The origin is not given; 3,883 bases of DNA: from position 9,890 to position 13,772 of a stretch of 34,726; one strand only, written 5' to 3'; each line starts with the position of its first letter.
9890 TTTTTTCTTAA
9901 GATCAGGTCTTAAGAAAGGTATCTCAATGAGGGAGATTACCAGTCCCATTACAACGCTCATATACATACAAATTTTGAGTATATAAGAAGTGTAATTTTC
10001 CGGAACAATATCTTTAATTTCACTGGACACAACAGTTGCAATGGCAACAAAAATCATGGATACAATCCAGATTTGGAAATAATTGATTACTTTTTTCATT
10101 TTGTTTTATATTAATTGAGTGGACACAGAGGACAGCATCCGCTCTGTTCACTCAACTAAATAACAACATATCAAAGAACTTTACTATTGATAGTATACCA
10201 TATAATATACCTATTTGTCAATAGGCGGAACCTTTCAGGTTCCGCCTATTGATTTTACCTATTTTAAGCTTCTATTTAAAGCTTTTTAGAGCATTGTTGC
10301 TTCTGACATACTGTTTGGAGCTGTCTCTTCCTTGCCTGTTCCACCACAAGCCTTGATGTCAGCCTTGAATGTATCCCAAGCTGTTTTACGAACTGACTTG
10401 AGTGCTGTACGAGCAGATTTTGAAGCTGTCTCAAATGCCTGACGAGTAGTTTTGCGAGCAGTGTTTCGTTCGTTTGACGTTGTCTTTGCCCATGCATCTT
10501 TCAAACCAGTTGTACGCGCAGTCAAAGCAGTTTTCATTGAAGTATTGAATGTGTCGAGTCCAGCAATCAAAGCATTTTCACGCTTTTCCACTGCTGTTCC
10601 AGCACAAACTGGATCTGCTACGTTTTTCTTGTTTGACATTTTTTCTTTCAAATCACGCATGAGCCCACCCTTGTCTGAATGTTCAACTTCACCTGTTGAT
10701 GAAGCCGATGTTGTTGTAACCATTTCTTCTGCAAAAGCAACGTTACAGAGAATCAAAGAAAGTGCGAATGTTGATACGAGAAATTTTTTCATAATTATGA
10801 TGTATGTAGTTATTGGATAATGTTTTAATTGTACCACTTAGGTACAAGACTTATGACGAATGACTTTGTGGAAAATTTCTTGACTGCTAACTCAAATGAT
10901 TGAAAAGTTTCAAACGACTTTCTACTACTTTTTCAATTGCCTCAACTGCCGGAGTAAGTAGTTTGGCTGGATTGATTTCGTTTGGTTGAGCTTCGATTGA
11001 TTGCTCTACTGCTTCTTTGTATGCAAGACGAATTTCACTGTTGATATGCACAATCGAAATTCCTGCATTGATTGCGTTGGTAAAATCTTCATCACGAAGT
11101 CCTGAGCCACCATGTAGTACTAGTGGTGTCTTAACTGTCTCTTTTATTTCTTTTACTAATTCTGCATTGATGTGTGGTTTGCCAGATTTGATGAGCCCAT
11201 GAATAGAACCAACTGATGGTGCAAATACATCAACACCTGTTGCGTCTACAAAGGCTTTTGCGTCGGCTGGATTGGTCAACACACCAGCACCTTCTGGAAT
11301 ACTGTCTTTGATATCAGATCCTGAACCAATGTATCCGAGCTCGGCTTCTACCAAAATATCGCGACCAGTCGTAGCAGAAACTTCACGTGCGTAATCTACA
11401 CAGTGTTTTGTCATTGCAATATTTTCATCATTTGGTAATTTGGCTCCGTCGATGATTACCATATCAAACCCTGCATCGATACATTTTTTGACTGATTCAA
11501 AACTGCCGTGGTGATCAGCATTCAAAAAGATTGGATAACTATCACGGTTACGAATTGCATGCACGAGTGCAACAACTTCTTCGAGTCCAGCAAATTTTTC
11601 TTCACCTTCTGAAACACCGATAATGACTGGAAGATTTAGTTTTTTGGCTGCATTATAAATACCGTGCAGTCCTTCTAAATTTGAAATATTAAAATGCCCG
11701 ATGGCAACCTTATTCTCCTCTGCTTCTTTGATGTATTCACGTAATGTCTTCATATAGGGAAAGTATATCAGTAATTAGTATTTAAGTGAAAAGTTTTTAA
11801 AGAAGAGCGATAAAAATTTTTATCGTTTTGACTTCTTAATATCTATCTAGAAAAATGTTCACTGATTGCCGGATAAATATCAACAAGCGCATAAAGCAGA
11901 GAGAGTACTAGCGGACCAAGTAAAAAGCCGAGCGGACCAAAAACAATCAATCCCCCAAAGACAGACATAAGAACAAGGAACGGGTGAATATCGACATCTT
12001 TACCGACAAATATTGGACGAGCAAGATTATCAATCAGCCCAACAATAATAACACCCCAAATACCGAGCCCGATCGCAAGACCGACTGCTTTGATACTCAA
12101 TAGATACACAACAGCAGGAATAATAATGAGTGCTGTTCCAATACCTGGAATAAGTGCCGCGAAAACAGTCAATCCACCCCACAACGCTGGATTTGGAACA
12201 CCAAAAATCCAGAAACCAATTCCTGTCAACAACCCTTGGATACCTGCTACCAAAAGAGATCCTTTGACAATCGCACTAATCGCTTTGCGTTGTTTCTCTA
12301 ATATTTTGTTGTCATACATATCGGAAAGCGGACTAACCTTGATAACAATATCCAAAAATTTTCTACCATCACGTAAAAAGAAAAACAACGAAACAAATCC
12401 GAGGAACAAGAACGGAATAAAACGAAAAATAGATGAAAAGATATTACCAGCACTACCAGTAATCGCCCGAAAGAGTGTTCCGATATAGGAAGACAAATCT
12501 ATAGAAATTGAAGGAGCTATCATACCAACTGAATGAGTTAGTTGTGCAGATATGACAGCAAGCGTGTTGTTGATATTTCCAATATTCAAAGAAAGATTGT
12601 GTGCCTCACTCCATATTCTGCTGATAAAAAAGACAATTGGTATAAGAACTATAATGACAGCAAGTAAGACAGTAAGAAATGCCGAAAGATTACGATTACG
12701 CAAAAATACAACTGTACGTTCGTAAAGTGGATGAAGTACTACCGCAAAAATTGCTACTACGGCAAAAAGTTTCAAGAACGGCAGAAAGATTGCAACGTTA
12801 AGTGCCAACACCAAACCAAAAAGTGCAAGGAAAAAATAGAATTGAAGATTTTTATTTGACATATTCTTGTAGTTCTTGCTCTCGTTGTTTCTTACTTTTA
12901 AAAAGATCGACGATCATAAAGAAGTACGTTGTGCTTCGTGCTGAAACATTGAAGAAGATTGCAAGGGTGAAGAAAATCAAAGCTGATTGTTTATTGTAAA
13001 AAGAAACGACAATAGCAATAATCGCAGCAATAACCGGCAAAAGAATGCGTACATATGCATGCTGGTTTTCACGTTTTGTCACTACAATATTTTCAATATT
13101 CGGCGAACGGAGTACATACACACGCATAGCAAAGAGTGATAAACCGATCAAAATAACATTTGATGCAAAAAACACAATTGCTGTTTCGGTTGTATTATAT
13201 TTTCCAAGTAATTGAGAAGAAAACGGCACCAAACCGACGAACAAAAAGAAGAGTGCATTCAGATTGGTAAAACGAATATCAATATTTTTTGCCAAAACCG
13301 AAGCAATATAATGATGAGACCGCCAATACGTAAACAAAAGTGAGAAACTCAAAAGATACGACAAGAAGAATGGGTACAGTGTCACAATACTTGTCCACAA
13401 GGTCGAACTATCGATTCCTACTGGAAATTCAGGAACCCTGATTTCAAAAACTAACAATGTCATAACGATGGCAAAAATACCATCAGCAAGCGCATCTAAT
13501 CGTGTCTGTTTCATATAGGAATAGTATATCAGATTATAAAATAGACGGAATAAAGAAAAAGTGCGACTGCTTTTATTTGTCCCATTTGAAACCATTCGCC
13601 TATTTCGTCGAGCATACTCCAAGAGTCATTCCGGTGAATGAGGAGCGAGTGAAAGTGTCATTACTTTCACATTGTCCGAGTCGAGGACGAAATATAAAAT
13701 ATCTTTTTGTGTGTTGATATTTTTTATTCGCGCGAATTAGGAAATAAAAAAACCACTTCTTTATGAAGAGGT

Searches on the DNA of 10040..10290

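Call 6: search_rna_families(source=window, start=10040, end=10290, threshold=evalue, max_evalue=10, show_alignments=3)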
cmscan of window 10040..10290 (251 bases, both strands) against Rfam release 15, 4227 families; matches with E-value up to 10: 14.
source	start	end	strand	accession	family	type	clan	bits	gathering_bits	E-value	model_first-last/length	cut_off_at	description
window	10217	10252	+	RF03839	MIR2599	Gene; miRNA;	-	20.9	120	0.09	1-132/132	no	MIR2599 microRNA precursor family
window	10071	10205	+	RF04130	MIR7996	Gene; miRNA;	-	19.2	119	0.28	1-190/190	no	MIR7996 microRNA precursor family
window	10168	10259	+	RF00558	L20_leader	Cis-reg; leader;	-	18.8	58.7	0.18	1-127/127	no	Ribosomal protein L20 leader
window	10046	10105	-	RF00203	snoR160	Gene; snRNA; snoRNA; CD-box;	-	18.3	42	2.5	1-80/80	no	Small nucleolar RNA R160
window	10096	10250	-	RF04310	nqrA-II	Cis-reg;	-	17.7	55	0.98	1-174/174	no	nqrA-II ncRNA motif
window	10101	10168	-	RF03759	MIR8703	Gene; miRNA;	-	16.9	94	4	1-83/83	no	MIR8703 microRNA precursor family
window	10220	10290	-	RF04184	BTnc060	Gene; sRNA;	-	16.2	228.9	2.5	129-213/213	5'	Bacteroides sRNA BTnc060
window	10148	10287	+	RF01459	rliE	Gene; sRNA;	-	14.8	90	3.2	1-222/222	no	Listeria sRNA rliE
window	10165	10261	-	RF02515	AfaR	Gene; sRNA;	-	13.7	100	3.8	1-234/234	no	AfaR small RNA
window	10215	10255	+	RF04070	MIR6440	Gene; miRNA;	-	13.5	95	7.5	1-108/108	no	MIR6440 microRNA precursor family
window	10218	10290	-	RF04178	BTnc005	Gene; sRNA;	-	13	174.8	0.92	130-205/205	5'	Bacteroides sRNA BTnc005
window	10202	10257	-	RF04128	MIR8562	Gene; miRNA;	-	12.5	211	5.1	91-162/242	no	MIR8562 microRNA precursor family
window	10223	10249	+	RF04130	MIR7996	Gene; miRNA;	-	12.4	119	9.3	1-190/190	no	MIR7996 microRNA precursor family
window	10208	10248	-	RF02914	DUF805b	Cis-reg;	CL00115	10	35.6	4.1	1-35/35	no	DUF805b RNA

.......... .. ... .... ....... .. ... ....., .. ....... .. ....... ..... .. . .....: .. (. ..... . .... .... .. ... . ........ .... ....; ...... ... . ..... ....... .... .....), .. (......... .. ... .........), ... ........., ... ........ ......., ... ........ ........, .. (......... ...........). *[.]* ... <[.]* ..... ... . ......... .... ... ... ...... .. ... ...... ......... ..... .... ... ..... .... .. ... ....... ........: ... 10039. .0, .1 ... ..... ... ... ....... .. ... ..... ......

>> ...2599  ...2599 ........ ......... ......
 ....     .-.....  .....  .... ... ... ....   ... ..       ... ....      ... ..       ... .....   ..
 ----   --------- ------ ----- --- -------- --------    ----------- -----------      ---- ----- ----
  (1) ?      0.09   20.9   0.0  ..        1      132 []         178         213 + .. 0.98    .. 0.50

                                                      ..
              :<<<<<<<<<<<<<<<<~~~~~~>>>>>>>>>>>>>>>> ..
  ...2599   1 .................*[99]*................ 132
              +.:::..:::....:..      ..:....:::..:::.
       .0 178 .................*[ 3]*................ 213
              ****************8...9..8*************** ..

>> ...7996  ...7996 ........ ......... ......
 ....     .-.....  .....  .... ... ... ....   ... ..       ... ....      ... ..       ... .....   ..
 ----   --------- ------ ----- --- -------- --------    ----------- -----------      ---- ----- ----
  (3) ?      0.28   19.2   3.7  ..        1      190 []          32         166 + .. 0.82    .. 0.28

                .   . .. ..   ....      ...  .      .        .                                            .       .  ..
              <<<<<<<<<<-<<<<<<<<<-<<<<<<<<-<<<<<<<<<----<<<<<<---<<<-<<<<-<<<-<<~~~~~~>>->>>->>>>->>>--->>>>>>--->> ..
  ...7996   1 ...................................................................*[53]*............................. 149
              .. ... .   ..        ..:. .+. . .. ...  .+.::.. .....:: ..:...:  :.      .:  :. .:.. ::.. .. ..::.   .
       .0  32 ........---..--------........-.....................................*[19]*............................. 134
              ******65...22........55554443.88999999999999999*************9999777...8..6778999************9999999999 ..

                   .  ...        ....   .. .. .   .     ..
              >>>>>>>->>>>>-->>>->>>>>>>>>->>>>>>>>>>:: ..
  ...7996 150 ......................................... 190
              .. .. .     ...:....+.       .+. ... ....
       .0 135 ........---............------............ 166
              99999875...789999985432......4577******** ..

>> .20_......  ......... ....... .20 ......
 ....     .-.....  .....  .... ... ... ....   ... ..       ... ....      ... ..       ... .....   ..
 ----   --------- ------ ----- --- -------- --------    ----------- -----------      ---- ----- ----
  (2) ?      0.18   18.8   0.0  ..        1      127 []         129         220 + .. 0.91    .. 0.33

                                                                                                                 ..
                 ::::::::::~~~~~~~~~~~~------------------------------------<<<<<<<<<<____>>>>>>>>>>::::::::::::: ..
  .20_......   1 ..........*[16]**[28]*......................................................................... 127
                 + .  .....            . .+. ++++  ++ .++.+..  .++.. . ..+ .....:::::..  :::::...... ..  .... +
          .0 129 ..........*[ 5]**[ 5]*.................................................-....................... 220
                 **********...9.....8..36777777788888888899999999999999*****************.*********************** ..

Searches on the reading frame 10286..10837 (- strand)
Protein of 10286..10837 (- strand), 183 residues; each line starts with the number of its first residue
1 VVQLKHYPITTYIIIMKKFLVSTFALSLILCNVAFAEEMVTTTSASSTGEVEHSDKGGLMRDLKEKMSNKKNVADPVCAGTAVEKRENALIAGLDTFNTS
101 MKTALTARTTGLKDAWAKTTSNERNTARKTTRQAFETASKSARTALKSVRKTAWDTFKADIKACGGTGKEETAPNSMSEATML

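Call 12: search_protein_families(library=pfam, proteins=[window:10286-10837:-], max_evalue=0.01)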
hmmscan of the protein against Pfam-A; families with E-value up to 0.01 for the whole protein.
window:10286-10837:- (183 aa): 0 families

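Call 75: find_homologous_proteins(query=window:10286-10792:-, max_evalue=1e-20)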
Query window:10286-10792:- (168 aa): 7 proteins with E <= 1e-20 among 94 candidates.
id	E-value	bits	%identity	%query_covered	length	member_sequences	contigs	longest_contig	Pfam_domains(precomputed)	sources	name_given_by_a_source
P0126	1.0e-92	326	96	100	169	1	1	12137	-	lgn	-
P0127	5.0e-86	304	89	100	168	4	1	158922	-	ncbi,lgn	ncbi:MAG: hypothetical protein WCO58_01195 [bacterium]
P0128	4.5e-78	278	81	100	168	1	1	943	-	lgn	-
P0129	5.0e-73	262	78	100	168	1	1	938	-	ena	-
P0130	1.1e-46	176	72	76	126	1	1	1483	-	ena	-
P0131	1.6e-41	160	55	100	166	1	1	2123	-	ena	-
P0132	6.6e-25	106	43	93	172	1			-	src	-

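Call 76: find_encoding_contigs(protein=P0126, flank=6000, max_places=3)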
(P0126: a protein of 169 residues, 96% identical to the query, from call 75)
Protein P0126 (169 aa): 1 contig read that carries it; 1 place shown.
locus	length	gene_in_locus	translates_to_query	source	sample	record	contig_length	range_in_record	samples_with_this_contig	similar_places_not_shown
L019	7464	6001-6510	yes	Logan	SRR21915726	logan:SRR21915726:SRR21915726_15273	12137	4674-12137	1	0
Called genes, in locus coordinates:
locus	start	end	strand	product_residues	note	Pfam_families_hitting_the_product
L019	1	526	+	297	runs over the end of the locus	PF13292:DXP_synthase_N, PF00456:Transketolase_N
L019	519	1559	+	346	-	PF02779:Transket_pyr, PF02780:Transketolase_C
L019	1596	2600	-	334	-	PF00294:PfkB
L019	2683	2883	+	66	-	-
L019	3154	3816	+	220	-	PF06736:TMEM175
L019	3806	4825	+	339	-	PF01594:AI-2E_transport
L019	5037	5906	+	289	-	PF01116:F_bP_aldolase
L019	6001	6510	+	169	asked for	-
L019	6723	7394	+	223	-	-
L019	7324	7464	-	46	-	?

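Call 77: find_encoding_contigs(protein=P0128, flank=2000, max_places=3)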
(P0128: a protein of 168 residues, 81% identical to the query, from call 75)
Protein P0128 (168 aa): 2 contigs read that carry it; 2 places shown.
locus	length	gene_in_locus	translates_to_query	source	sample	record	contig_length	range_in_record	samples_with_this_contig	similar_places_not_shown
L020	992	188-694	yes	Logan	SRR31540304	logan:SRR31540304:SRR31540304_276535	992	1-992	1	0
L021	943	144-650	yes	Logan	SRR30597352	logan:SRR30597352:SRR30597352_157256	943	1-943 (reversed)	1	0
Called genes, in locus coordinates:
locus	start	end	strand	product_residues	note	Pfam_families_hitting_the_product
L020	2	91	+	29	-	?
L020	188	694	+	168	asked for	-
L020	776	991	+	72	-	?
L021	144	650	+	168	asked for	-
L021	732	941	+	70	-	?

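Call 78: find_encoding_contigs(protein=P0129, flank=2000, max_places=3)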
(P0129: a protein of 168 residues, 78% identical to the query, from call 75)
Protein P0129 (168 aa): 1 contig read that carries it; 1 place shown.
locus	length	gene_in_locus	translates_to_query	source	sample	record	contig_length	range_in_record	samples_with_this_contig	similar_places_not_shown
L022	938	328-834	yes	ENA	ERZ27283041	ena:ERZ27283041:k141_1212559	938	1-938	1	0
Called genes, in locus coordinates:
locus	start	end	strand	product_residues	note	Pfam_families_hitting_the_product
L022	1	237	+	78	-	?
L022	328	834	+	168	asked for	-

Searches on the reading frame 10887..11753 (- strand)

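Call 12: search_protein_families(library=pfam, proteins=[window:10887-11753:-], max_evalue=0.01)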
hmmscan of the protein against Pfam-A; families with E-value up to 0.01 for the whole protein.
window:10887-11753:- (288 aa): 4 families
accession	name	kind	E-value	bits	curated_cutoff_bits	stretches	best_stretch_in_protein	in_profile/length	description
PF01116.26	F_bP_aldolase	-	9.2e-77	258.7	25.5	1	3-285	2-273/277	Fructose-bisphosphate aldolase class-II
PF02581.23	TMP-TENI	-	0.0004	20.2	27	0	171-240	113-179/180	Thiamine monophosphate synthase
PF05690.20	ThiG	-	0.0011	18.9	23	0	184-244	151-210/247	Thiazole biosynthesis protein ThiG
PF00977.27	His_biosynth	-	0.0016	18.4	23.6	0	194-254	59-117/228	Histidine biosynthesis protein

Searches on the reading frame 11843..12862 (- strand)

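Call 12: search_protein_families(library=pfam, proteins=[window:11843-12862:-], max_evalue=0.01)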
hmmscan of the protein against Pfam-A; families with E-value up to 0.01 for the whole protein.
window:11843-12862:- (339 aa): 1 family
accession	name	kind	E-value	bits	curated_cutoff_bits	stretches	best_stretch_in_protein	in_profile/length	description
PF01594.21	AI-2E_transport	-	5.7e-52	177.4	34.3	1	14-330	2-326/327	AI-2E family transporter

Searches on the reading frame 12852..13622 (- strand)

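Call 12: search_protein_families(library=pfam, proteins=[window:12852-13622:-], max_evalue=0.01)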
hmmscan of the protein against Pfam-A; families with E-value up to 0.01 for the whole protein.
window:12852-13622:- (256 aa): 1 family
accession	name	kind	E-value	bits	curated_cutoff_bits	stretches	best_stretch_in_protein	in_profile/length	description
PF06736.16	TMEM175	-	9e-21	74.6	25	1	41-133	1-88/88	Endosomal/lysosomal potassium channel TMEM175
